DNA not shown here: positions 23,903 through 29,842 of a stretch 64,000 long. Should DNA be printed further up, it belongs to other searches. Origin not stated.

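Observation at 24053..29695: Low-GC 1880-aa DUF4011 / Upf1-like helicase / Vsr-like nuclease / DUF3320 protein: a single-gene Hhe-like defence candidate inside a toxin island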

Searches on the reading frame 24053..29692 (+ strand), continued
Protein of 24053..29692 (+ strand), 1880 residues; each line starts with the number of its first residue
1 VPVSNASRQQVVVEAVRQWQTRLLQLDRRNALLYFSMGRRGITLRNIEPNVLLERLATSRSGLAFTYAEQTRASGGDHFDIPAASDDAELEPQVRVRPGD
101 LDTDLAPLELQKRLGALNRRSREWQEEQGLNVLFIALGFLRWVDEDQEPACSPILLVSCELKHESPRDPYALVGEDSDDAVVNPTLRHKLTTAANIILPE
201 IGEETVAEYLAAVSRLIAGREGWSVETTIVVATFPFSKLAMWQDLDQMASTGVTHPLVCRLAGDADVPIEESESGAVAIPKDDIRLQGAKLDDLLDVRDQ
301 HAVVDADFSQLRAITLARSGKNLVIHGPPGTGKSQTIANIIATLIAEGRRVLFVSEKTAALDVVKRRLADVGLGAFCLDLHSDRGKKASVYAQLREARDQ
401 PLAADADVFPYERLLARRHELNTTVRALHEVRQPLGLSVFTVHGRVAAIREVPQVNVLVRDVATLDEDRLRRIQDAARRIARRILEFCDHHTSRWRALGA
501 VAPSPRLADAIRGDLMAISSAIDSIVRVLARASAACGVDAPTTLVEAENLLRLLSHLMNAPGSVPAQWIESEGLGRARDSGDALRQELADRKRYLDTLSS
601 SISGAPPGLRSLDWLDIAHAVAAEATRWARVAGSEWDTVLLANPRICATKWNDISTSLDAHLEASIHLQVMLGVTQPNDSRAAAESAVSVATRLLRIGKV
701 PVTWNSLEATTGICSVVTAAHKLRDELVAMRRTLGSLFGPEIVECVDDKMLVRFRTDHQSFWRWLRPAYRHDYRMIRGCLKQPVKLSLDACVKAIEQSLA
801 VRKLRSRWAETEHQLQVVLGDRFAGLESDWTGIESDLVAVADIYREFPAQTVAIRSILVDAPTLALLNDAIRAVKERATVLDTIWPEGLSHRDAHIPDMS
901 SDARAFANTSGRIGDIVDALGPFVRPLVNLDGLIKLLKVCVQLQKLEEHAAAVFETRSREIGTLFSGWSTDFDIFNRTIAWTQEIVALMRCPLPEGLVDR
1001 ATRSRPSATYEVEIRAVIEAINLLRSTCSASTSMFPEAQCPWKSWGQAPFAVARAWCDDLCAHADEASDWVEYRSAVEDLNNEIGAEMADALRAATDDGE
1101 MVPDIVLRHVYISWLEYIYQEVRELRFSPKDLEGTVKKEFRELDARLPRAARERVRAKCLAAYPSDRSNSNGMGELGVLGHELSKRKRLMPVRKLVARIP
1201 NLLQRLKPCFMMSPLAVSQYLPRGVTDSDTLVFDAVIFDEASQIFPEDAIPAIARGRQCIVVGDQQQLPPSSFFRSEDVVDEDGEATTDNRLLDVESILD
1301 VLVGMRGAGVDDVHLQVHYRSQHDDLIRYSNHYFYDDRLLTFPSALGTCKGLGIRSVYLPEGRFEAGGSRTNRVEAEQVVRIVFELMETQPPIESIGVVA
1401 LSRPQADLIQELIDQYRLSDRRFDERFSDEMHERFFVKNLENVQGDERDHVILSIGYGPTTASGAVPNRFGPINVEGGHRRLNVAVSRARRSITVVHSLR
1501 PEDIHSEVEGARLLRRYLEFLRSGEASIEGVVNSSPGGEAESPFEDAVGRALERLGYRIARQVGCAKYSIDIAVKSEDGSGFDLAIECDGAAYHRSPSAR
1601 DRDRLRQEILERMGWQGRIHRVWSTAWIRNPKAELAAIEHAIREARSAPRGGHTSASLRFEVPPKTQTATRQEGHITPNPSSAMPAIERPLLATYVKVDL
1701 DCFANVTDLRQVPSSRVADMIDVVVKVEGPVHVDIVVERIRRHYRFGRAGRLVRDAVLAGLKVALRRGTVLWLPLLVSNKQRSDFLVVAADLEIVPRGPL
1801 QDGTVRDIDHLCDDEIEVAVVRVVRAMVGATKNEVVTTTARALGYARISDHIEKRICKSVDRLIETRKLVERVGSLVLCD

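Call 59: search_protein_families(library=pfam, proteins=[L047:6891-12779:+, L048:7929-13556:+, L049:5353-11085:+], max_evalue=0.0001)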
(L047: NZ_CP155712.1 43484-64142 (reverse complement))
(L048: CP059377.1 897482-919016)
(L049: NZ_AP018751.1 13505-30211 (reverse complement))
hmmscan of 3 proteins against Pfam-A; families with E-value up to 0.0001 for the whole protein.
L047:6891-12779:+ (1963 aa): 7 families
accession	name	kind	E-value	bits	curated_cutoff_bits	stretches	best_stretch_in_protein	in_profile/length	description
PF13195.11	DUF4011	-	2.2e-43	148.4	22.2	1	375-545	1-158/158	Protein of unknown function (DUF4011)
PF18741.7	MTES_1575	-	1.9e-34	118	38.2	1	1612-1709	1-96/96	REase_MTES_1575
PF13087.12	AAA_12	-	5.5e-18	65.7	27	1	1365-1563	4-192/195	AAA domain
PF13086.12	AAA_11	-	6.9e-16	59.2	27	2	1268-1346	175-254/257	AAA domain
PF11784.13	DUF3320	-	1.8e-12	47.4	25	1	1820-1868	2-50/50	Protein of unknown function (DUF3320)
PF13604.12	AAA_30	-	2.1e-07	31.3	27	0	663-724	4-67/191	AAA domain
PF13245.12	AAA_19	-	2.6e-06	28.1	25.1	0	665-722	1-60/134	AAA domain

L048:7929-13556:+ (1876 aa): 8 families
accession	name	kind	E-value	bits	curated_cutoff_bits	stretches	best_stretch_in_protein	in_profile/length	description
PF13195.11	DUF4011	-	7.9e-42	143.4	22.2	1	35-231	1-158/158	Protein of unknown function (DUF4011)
PF18741.7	MTES_1575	-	6.9e-37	125.9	38.2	1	1550-1647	1-96/96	REase_MTES_1575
PF13086.12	AAA_11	-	5.3e-19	69.4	27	2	1240-1281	211-254/257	AAA domain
PF11784.13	DUF3320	-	1.4e-13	51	25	1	1705-1751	2-49/50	Protein of unknown function (DUF3320)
PF13245.12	AAA_19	-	7.4e-10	39.6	25.1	0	347-405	1-61/134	AAA domain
PF13087.12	AAA_12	-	7.5e-10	39.1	27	1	1316-1503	15-192/195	AAA domain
PF13604.12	AAA_30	-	1.6e-09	38.2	27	1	345-406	4-67/191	AAA domain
PF01443.25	Viral_helicase1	-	4.8e-06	27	21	0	1238-1279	57-99/228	Viral superfamily 1 RNA helicase core domain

L049:5353-11085:+ (1911 aa): 8 families
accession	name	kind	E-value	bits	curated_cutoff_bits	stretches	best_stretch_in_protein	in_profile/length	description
PF13195.11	DUF4011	-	1.6e-37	129.4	22.2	1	30-308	1-158/158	Protein of unknown function (DUF4011)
PF18741.7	MTES_1575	-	4.1e-37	126.6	38.2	1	1683-1780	1-96/96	REase_MTES_1575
PF13086.12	AAA_11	-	6.2e-17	62.6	27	2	1378-1420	212-254/257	AAA domain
PF13087.12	AAA_12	-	9.9e-12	45.3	27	1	1455-1637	19-193/195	AAA domain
PF13245.12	AAA_19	-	4.7e-09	37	25.1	0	430-491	1-64/134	AAA domain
PF13604.12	AAA_30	-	3.8e-08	33.7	27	0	428-489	4-67/191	AAA domain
PF00580.27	UvrD-helicase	-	1e-05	25.8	23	0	436-620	10-181/271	UvrD/REP helicase N-terminal domain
PF04480.18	DUF559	-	2.7e-05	24.4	20.6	1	1724-1780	55-108/109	Protein of unknown function (DUF559)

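Call 69: find_encoding_contigs(protein=P0010, flank=8000, max_places=1)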
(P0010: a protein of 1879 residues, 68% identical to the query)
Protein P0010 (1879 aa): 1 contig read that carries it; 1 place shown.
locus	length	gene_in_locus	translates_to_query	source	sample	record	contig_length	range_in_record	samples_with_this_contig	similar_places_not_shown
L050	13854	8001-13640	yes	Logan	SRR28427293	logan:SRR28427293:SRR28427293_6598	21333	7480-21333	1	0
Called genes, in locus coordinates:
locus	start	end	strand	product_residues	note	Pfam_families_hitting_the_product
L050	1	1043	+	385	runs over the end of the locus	-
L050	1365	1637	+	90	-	-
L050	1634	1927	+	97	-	-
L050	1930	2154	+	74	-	-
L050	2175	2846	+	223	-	PF11149:DUF2924, PF18755:RAMA (weak)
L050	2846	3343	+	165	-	PF11149:DUF2924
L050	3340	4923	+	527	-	PF00239:Resolvase, PF07508:Recombinase, PF13408:Zn_ribbon_recom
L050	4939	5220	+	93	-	-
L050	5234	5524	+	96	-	-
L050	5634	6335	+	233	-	PF11149:DUF2924 (weak), PF18755:RAMA, PF14267:DUF4357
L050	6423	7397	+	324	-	-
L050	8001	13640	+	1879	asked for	PF13195:DUF4011, PF13086:AAA_11, PF13245:AAA_19 (faint), PF13604:AAA_30 (faint), PF13086:AAA_11 (weak), PF13087:AAA_12, PF18741:MTES_1575, PF11784:DUF3320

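Call 70: find_encoding_contigs(protein=P0026, flank=8000, max_places=1)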
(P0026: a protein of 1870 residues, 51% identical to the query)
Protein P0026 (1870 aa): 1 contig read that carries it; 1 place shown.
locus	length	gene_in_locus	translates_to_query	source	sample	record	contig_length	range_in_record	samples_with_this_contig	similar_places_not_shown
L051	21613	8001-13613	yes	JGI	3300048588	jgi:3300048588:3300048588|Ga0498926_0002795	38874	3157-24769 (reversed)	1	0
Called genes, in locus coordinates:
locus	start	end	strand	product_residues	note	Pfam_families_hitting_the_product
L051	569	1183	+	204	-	-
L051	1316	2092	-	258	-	-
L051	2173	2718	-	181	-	-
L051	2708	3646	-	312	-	PF18899:DUF5655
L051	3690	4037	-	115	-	-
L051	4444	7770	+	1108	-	PF20464:MmeI_N, PF20465:MmeI_hel, PF20473:MmeI_Mtase, PF20466:MmeI_TRD (weak)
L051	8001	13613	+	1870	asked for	PF13195:DUF4011, PF13086:AAA_11, PF13245:AAA_19 (faint), PF13604:AAA_30 (faint), PF13086:AAA_11 (weak), PF13087:AAA_12, PF18741:MTES_1575, PF11784:DUF3320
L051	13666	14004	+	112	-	-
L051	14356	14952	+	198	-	-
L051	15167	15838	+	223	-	PF09509:Hypoth_Ymh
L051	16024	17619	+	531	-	PF03235:GmrSD_N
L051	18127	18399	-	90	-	-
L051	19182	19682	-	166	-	-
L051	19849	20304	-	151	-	-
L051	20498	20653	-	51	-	-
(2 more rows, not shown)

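Call 71: find_encoding_contigs(protein=P0028, flank=8000, max_places=1)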
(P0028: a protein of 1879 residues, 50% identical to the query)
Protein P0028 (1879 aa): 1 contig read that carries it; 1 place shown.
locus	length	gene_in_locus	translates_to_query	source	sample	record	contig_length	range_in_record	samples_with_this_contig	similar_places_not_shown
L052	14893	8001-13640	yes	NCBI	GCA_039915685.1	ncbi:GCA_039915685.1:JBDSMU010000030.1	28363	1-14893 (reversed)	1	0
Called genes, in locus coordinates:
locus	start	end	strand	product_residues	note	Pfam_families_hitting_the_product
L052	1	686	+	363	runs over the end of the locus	PF01661:Macro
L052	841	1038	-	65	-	-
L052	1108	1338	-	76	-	-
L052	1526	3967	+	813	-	PF13208:TerB_N, PF05099:TerB, PF15615:TerB_C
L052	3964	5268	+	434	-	PF10923:BrxC_BrxD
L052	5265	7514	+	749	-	PF00270:DEAD, PF00271:Helicase_C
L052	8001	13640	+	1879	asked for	PF13195:DUF4011, PF13086:AAA_11, PF13245:AAA_19 (faint), PF13604:AAA_30 (faint), PF13086:AAA_11 (weak), PF13087:AAA_12, PF18741:MTES_1575, PF11784:DUF3320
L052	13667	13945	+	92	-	-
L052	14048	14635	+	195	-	-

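Call 72: find_encoding_contigs(protein=P0035, flank=8000, max_places=1)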
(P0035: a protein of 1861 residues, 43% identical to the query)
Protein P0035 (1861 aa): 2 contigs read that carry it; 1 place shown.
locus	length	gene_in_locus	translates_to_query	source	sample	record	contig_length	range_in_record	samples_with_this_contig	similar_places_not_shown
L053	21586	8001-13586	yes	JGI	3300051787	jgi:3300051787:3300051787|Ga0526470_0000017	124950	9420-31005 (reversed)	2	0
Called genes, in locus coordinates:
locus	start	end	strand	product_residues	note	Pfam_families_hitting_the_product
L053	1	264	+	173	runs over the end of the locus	-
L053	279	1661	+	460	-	PF21105:DyP_N (weak)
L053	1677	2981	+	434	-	PF00067:p450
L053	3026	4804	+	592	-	PF05960:DUF885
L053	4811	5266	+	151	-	PF04677:CwfJ_C_1 (weak), PF11969:DcpS_C, PF01230:HIT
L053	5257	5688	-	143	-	-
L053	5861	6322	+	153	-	PF01951:Archease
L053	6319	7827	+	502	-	PF01139:RtcB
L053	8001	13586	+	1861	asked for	PF13195:DUF4011, PF13086:AAA_11, PF13604:AAA_30 (faint), PF13245:AAA_19 (faint), PF13086:AAA_11 (weak), PF13087:AAA_12, PF18741:MTES_1575, PF11784:DUF3320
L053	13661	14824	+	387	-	PF01546:Peptidase_M20, PF07687:M20_dimer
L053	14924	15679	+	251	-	PF01471:PG_binding_1, PF03734:YkuD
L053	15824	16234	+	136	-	PF02472:ExbD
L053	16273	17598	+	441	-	PF02463:SMC_N (faint), PF13175:AAA_15 (weak), PF13476:AAA_23, PF13304:AAA_21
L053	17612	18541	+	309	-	-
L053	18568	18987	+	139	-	-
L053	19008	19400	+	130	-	PF22751:DUF488-N3a, PF22752:DUF488-N3i, PF04343:DUF488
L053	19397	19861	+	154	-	-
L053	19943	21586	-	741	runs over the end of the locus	PF13188:PAS_8 (faint), PF00672:HAMP, PF00989:PAS, PF08448:PAS_4, PF13426:PAS_9, PF00512:HisKA, PF02518:HATPase_c, PF13581:HATPase_c_2 (faint)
